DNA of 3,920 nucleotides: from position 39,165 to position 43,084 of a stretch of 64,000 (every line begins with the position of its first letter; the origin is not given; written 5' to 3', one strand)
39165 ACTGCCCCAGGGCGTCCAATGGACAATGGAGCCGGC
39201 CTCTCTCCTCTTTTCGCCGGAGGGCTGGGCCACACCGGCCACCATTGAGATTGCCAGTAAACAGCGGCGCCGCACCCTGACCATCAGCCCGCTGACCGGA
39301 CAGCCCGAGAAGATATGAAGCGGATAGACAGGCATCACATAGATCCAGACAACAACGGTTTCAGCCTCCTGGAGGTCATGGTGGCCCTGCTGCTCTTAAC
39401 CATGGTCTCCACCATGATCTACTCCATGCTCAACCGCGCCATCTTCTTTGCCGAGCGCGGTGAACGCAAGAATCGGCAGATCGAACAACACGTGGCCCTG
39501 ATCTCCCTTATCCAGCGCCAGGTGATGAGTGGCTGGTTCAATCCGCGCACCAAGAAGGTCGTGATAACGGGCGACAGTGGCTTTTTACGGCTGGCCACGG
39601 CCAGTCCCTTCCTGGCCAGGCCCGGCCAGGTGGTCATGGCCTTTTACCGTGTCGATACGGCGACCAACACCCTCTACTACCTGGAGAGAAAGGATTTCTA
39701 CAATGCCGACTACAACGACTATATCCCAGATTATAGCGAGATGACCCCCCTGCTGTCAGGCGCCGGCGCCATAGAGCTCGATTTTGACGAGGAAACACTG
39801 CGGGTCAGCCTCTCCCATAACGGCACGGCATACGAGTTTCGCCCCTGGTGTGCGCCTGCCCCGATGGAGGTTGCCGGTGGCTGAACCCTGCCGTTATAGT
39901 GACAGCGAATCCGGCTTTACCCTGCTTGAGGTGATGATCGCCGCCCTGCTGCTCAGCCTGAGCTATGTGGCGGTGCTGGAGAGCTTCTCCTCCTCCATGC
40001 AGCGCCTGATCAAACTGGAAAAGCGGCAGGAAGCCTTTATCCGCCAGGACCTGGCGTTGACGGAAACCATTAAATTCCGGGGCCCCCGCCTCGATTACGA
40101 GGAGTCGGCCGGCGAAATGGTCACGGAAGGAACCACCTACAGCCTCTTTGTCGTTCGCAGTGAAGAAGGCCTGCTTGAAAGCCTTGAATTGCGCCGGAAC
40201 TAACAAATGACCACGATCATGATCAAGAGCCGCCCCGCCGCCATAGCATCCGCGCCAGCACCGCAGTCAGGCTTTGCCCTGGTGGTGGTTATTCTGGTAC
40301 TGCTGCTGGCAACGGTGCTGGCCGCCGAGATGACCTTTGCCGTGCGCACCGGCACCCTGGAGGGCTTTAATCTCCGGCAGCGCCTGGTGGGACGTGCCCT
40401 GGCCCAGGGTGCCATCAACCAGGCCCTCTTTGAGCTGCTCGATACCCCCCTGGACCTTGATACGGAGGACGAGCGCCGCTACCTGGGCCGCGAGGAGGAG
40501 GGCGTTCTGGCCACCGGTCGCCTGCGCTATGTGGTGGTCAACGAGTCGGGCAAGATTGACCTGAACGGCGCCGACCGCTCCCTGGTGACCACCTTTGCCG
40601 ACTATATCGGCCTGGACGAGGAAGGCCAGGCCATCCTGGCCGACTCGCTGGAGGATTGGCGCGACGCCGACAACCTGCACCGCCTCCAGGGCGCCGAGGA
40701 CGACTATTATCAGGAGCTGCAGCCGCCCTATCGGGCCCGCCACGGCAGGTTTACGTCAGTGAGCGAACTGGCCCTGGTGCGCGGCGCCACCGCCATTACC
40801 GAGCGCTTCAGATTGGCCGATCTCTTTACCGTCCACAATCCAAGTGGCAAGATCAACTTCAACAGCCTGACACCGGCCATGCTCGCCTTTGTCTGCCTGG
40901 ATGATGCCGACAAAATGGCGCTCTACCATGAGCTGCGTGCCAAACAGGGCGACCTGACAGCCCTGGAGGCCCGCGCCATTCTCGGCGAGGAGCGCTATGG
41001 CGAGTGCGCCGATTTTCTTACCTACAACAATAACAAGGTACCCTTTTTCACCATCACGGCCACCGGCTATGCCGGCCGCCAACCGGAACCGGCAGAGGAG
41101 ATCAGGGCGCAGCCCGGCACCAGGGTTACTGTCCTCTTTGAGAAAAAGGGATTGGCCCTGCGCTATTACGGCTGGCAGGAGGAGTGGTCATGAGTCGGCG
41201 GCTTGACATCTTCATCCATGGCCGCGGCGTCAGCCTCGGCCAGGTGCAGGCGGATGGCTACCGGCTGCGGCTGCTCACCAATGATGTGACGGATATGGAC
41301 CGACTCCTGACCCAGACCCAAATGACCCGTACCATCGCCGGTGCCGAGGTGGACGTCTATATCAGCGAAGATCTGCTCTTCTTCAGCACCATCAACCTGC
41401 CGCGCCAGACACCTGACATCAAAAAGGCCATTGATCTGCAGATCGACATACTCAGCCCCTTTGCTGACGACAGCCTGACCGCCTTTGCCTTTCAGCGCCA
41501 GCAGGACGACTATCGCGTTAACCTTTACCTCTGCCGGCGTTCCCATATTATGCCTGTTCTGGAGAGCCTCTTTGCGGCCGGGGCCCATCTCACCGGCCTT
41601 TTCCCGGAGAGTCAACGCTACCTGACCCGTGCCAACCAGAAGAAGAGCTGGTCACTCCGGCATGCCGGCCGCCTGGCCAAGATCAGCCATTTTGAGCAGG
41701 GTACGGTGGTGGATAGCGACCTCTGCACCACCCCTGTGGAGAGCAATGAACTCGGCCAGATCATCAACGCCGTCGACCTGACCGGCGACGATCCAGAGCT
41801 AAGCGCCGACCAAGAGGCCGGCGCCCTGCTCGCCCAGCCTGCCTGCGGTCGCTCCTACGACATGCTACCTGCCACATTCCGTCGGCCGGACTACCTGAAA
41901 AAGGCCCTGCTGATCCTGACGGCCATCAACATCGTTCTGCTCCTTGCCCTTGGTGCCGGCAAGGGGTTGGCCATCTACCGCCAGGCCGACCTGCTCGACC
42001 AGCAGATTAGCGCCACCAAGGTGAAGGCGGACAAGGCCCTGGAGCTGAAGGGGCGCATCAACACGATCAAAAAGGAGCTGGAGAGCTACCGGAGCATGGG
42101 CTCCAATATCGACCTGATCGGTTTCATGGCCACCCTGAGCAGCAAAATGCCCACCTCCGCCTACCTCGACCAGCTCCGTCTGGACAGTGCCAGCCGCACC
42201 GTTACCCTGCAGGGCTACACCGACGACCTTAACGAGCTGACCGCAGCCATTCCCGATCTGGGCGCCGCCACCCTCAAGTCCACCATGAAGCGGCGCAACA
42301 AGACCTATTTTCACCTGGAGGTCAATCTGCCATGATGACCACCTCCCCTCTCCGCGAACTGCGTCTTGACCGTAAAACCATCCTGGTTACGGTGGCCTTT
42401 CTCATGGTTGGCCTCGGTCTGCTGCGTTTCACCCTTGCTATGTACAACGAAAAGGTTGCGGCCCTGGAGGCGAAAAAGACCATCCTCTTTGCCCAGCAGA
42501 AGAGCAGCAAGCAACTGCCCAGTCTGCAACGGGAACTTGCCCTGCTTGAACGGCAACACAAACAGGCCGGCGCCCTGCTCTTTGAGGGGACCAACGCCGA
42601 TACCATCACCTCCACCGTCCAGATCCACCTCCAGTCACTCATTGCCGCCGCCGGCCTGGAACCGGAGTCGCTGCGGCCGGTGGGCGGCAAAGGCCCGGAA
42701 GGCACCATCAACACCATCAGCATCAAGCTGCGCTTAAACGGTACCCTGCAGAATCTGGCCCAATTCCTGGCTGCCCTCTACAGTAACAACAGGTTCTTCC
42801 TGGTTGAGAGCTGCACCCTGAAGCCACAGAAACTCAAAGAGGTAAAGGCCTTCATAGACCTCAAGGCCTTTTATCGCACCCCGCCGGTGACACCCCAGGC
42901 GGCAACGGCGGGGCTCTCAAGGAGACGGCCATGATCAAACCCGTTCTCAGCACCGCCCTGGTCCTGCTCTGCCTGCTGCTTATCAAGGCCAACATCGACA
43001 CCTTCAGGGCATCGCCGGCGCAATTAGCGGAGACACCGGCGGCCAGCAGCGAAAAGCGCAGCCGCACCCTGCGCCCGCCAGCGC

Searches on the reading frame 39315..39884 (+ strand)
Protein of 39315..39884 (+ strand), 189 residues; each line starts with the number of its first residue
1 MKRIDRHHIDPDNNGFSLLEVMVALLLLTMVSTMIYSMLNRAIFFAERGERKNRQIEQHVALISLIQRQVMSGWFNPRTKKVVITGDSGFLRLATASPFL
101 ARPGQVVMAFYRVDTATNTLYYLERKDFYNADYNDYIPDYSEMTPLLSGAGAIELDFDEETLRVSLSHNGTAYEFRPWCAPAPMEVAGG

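Call 8: search_protein_families(library=pfam, proteins=[window:39315-39884:+], max_evalue=0.001)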
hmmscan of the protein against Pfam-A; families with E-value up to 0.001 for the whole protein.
window:39315-39884:+ (189 aa): 1 family
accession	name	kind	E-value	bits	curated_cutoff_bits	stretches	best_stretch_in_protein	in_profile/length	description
PF07963.17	N_methyl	-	5.4e-07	29.4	21.2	1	13-36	4-27/27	Prokaryotic N-terminal methylation motif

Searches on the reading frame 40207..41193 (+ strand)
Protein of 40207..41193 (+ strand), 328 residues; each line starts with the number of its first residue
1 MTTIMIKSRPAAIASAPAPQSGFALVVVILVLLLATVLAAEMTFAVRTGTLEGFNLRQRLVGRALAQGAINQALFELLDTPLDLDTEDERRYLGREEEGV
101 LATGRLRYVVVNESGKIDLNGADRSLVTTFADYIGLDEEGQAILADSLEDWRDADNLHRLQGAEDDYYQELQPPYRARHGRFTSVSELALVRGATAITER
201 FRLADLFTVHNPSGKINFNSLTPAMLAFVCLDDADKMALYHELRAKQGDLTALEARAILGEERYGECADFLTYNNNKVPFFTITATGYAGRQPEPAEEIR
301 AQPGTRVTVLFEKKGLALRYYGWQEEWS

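Call 8: search_protein_families(library=pfam, proteins=[window:40207-41193:+], max_evalue=0.001)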
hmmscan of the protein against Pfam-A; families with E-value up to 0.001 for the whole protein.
window:40207-41193:+ (328 aa): 1 family
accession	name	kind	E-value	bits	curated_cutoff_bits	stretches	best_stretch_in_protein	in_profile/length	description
PF21687.3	T2SSK_1st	-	1.5e-16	61.5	26.2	1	131-196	27-92/107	Type II secretion system (T2SS), protein K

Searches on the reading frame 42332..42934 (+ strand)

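Call 9: search_protein_families(library=pfam, proteins=[window:42332-42934:+], max_evalue=0.001)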
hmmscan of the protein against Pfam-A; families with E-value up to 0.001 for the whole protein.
window:42332-42934:+ (200 aa): 2 families
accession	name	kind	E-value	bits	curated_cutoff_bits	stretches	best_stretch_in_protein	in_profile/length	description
PF10741.14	T2SSM_b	-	2.5e-09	37.4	21.7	1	79-167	2-89/111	Type II secretion system (T2SS), protein M subtype b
PF04350.18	PilO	-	0.00017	22.2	22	1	52-172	15-129/145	Pilus assembly protein, PilO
